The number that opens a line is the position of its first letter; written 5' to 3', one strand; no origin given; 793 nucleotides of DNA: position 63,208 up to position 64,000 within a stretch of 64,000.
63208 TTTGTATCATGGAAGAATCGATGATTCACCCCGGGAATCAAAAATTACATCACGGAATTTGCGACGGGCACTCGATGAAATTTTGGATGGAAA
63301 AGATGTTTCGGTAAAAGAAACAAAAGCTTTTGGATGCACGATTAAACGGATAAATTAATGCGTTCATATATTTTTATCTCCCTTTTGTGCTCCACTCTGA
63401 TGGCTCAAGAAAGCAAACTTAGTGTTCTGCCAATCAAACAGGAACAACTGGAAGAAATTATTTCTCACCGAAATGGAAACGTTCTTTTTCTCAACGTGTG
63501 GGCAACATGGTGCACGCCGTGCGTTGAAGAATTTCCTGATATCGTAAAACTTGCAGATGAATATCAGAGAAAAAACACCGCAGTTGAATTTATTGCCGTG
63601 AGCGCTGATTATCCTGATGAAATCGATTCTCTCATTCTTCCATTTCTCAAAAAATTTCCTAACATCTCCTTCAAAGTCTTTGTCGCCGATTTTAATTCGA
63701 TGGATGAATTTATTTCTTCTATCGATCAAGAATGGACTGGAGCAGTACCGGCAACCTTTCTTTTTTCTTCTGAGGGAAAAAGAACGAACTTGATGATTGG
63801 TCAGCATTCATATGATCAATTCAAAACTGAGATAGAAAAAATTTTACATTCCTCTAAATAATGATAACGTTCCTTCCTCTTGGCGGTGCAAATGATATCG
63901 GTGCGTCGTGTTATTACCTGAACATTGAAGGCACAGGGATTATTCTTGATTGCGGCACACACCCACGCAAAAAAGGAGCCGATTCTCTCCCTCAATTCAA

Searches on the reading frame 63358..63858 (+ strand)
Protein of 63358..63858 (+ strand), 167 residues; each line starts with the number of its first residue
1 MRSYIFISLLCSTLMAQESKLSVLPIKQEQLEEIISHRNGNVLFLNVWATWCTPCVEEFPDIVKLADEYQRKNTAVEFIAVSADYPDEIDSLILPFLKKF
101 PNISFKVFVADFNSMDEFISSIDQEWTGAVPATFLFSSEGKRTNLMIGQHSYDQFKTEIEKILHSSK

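Call 18: search_protein_families(library=pfam, proteins=[window:63358-63858:+], max_evalue=0.001)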
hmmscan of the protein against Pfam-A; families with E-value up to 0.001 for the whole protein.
window:63358-63858:+ (167 aa): 4 families
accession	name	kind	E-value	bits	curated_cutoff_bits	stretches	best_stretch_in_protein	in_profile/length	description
PF08534.16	Redoxin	-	1.5e-09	38.3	26.6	1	36-143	24-129/148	Redoxin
PF00578.27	AhpC-TSA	-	3.1e-09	37.2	26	1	34-141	23-120/124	AhpC/TSA family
PF00085.26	Thioredoxin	-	1.1e-06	29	23.5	1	23-86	2-61/103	Thioredoxin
PF13905.12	Thioredoxin_8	-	2e-05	25.3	27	1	40-87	1-47/94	Thioredoxin-like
